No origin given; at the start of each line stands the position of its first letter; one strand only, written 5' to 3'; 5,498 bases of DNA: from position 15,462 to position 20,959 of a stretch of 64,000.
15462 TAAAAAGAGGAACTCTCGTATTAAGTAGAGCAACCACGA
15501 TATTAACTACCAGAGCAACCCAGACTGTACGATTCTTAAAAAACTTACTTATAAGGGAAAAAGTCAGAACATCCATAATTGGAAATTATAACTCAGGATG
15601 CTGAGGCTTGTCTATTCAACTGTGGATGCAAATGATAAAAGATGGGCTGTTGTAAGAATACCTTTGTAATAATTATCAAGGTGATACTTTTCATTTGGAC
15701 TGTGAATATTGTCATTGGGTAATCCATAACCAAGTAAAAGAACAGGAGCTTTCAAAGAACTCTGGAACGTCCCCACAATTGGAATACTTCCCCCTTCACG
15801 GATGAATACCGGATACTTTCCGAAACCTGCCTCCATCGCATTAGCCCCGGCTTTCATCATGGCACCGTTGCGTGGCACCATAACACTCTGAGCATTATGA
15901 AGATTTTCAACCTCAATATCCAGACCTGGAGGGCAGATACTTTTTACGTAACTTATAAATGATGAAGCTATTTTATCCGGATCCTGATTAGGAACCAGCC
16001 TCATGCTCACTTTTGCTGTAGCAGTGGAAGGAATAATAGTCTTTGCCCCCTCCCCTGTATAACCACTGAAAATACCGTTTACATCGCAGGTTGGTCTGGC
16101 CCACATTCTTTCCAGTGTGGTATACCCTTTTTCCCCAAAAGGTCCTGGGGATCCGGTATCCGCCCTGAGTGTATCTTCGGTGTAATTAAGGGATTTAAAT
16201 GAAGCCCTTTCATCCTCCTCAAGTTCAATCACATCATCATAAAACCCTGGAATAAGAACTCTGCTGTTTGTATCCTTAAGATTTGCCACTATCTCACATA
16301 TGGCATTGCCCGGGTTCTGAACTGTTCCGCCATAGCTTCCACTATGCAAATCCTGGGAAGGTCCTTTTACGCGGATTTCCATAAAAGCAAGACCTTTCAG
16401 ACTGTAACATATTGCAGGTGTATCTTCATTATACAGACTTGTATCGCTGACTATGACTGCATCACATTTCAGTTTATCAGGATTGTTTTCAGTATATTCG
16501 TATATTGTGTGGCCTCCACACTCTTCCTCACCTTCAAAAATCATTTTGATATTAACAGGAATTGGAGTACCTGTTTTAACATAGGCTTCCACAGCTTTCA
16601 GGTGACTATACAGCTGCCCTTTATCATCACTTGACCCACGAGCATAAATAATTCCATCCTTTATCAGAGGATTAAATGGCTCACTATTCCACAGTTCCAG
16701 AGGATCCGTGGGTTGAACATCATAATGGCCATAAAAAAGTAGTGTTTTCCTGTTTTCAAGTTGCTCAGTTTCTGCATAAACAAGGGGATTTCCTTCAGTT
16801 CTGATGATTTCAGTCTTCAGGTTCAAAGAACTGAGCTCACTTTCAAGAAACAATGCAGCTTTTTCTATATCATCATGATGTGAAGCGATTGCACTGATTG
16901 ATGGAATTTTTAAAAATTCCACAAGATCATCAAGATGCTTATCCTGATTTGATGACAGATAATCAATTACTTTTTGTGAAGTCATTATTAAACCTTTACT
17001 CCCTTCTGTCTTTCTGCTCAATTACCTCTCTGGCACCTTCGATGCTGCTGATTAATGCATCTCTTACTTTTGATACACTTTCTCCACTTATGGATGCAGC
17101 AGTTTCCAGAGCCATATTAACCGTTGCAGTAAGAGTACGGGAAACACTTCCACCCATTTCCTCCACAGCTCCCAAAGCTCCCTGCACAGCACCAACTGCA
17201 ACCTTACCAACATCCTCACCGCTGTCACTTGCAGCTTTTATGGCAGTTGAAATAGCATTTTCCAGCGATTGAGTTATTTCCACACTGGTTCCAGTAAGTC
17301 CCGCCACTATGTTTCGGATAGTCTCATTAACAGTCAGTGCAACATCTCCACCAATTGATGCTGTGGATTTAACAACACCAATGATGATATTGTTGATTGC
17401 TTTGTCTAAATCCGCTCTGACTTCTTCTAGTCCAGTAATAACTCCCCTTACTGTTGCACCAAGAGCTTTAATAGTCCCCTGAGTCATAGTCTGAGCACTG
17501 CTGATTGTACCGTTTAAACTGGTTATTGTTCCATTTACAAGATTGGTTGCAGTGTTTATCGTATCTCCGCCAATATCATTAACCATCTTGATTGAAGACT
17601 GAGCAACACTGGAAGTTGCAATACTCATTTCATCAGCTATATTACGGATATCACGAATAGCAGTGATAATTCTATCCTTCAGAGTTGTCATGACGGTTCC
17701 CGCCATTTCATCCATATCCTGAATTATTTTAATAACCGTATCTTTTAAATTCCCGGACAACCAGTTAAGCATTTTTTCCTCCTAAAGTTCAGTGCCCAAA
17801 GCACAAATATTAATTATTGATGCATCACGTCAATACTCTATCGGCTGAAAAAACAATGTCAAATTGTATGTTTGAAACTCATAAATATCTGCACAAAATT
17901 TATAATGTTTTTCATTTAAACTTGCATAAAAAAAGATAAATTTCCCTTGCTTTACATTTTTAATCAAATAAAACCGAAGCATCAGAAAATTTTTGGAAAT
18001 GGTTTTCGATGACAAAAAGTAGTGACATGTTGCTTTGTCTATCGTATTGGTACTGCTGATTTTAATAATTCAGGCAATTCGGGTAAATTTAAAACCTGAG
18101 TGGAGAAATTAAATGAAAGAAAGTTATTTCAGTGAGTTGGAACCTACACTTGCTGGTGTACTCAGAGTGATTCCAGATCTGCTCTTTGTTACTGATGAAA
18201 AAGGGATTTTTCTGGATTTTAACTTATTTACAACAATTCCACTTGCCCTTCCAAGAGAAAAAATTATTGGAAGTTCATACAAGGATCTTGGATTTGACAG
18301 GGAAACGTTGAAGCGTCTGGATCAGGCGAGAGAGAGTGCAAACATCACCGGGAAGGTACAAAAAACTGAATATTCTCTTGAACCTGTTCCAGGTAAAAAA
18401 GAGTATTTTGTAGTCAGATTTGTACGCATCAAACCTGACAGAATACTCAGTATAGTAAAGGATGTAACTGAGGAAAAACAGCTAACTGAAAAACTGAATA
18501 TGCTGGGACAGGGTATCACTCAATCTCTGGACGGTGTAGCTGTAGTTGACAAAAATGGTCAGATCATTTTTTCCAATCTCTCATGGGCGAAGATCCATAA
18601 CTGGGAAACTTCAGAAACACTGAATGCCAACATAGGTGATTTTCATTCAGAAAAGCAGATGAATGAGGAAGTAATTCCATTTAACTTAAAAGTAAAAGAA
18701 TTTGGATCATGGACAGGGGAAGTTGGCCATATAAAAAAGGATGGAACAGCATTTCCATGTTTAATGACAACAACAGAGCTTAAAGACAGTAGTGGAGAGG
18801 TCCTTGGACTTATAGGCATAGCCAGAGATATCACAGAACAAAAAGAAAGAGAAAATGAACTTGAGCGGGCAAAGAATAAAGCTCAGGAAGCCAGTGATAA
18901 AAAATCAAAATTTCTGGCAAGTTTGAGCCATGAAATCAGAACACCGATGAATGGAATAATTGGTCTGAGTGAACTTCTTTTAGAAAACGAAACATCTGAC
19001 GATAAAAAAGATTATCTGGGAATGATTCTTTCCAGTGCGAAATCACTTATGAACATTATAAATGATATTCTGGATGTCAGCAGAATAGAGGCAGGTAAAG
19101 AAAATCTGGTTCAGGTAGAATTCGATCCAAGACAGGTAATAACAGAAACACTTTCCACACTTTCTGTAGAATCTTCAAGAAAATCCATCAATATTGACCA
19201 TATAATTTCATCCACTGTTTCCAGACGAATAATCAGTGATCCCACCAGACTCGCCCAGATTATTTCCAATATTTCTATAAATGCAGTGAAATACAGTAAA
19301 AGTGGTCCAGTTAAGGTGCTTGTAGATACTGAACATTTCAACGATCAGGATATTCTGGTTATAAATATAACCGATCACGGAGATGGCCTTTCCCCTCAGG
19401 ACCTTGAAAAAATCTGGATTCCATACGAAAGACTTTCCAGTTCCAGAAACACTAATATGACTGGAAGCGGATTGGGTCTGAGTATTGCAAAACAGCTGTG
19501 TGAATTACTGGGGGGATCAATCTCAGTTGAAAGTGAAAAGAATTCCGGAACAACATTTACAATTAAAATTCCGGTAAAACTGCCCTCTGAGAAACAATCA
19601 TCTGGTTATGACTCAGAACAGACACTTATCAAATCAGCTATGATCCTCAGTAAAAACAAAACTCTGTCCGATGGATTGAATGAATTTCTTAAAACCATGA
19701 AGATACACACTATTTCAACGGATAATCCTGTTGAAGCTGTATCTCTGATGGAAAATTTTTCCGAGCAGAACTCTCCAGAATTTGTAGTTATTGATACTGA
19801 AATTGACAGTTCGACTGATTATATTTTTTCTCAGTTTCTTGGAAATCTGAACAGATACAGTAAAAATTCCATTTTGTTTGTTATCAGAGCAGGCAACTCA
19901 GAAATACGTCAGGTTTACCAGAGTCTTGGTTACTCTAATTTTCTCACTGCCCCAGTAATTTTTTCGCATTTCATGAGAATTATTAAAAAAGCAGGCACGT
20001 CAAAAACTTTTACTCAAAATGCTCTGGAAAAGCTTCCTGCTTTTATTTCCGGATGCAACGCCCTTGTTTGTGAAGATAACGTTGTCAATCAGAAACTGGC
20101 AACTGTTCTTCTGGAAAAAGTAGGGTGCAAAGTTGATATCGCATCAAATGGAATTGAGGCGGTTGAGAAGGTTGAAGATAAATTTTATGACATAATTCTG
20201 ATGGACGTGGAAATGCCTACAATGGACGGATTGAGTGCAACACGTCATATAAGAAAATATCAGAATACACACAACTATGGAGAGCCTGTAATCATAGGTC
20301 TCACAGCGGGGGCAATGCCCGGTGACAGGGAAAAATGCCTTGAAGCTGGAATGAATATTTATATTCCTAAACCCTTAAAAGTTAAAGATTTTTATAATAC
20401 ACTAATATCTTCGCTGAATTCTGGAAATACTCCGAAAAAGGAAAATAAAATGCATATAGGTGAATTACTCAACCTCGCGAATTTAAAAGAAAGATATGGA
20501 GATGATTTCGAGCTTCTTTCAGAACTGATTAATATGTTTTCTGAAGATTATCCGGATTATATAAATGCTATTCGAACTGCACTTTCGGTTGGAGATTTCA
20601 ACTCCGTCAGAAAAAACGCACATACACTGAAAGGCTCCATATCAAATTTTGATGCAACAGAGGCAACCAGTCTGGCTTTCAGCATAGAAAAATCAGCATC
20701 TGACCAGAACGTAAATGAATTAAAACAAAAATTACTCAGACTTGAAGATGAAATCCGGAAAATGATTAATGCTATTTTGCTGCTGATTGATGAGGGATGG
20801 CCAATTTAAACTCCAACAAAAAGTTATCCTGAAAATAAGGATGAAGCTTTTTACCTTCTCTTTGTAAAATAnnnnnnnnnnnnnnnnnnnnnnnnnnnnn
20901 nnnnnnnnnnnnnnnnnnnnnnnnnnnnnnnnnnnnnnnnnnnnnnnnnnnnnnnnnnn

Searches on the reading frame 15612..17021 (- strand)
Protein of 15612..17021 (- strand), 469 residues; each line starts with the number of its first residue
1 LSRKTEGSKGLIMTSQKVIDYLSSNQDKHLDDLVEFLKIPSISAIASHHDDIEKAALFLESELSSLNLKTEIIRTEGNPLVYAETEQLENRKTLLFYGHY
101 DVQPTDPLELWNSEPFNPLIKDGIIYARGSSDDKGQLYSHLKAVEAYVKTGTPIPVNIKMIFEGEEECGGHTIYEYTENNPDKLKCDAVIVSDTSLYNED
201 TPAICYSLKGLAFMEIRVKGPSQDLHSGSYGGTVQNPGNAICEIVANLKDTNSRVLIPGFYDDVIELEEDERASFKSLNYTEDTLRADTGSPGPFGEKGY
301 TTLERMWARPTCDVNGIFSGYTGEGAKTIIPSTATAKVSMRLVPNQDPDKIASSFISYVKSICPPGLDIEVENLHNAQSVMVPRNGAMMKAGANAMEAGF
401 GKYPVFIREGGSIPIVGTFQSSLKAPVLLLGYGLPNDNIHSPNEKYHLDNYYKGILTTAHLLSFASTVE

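Call 24: search_protein_families(library=pfam, proteins=[window:15612-17021:-], max_evalue=0.001)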
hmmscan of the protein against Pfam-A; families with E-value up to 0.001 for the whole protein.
window:15612-17021:- (469 aa): 2 families
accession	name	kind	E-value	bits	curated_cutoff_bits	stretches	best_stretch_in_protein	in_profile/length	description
PF01546.33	Peptidase_M20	-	1.5e-32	113.6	24.6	1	95-462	1-204/206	Peptidase family M20/M25/M40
PF07687.19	M20_dimer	-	7.4e-16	58.5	21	1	206-365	1-105/107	Peptidase dimerisation domain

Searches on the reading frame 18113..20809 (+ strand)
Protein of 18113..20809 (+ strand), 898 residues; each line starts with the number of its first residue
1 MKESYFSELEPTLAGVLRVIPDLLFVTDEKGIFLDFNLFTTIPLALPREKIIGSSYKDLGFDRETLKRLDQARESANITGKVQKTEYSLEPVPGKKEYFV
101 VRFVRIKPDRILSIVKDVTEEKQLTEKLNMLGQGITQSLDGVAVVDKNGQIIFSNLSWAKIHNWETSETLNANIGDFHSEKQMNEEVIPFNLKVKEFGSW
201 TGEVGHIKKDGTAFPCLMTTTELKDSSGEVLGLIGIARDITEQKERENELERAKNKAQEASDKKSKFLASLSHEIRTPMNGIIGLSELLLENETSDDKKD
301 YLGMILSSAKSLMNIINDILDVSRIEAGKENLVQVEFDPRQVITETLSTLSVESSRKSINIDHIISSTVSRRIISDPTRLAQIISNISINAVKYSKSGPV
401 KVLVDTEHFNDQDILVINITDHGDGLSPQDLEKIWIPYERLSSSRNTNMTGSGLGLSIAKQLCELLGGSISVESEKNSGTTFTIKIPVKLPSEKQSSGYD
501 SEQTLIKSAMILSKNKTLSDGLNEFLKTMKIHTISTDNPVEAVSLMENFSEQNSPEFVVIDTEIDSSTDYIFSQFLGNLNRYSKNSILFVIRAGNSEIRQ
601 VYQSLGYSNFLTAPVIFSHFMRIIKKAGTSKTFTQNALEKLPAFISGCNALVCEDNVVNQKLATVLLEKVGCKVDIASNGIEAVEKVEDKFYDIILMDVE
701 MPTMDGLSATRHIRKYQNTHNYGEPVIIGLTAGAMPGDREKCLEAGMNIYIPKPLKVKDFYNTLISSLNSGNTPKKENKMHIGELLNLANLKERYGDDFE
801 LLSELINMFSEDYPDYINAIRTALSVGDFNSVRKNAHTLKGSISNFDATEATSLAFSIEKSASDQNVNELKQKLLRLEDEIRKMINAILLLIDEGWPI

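Call 24: search_protein_families(library=pfam, proteins=[window:18113-20809:+], max_evalue=0.001)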
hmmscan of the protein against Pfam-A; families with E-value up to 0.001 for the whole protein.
window:18113-20809:+ (898 aa): 8 families
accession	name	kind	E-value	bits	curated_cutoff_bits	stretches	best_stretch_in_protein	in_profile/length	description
PF02518.31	HATPase_c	-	8.9e-27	94.2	26.4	1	376-489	2-110/111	Histidine kinase-, DNA gyrase B-, and HSP90-like ATPase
PF00072.30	Response_reg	-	6.8e-25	87.8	30.2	1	651-762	2-108/111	Response regulator receiver domain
PF00512.31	HisKA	-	1e-21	77.1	26.9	1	264-328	2-66/66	His Kinase A (phospho-acceptor) domain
PF00989.32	PAS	-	4.3e-16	59.4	22.6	1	140-240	12-113/113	PAS fold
PF13426.13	PAS_9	-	1.8e-15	57.5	27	1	140-242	2-103/103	PAS domain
PF01627.28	Hpt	-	1e-12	48.5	24.6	1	804-878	1-82/84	Hpt domain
PF08448.16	PAS_4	-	1.6e-12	48.1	23.1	1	137-244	3-109/110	PAS fold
PF23198.2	PDE8A_N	-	0.00061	20.2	29.6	0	667-765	30-129/147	PDE8A-like, N-terminal domain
